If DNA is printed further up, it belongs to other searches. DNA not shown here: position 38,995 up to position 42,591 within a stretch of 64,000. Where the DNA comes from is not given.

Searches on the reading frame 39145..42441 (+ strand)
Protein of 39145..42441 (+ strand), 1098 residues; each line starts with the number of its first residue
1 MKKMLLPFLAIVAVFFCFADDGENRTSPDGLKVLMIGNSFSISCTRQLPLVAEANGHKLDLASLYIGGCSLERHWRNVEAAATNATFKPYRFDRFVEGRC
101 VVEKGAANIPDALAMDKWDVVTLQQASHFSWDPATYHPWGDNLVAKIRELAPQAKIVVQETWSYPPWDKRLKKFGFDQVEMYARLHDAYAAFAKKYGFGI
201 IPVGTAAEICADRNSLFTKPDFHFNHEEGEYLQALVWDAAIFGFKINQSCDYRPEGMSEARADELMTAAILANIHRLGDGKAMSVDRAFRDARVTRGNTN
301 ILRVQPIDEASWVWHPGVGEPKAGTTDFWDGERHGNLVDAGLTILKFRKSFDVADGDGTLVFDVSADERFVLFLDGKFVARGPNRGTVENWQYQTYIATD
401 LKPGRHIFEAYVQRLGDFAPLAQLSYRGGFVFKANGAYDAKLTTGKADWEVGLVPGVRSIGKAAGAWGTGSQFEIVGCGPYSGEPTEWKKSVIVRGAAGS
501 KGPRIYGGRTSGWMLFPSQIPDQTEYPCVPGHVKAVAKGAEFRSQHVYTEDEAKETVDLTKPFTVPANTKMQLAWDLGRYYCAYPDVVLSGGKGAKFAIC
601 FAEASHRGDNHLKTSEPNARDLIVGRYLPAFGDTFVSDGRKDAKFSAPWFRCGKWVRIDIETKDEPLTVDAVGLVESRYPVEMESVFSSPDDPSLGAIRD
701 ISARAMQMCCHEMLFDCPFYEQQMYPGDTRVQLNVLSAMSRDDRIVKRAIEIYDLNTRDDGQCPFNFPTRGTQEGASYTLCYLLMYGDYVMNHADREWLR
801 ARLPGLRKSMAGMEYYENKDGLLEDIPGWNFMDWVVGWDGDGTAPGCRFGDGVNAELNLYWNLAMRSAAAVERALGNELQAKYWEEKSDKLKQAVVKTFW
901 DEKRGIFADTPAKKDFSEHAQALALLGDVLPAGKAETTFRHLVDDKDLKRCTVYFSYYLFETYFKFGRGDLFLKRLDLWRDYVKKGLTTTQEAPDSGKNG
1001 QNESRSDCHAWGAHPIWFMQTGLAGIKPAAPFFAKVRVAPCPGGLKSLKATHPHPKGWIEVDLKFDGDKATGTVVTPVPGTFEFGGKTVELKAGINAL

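Call 93: search_protein_families(library=pfam, proteins=[window:39145-42441:+], max_evalue=0.00001)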
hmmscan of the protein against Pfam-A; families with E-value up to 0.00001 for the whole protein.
window:39145-42441:+ (1098 aa): 4 families
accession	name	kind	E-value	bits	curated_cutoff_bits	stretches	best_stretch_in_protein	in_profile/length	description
PF16227.11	DUF4886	-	2.4e-43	148.3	26.7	1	32-262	1-232/242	Domain of unknown function (DUF4886)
PF17389.8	Bac_rhamnosid6H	-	6.2e-23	82.1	24.5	1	691-1020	9-336/339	Bacterial alpha-L-rhamnosidase 6 hairpin glycosidase domain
PF22422.2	MGH1-like_GH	-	8.9e-07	29.2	27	1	850-948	168-270/356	Mannosylglycerate hydrolase MGH1-like glycoside hydrolase domain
PF17390.7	Bac_rhamnosid_C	-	3.1e-06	27.3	22.1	0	1025-1081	1-58/78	Bacterial alpha-L-rhamnosidase C-terminal domain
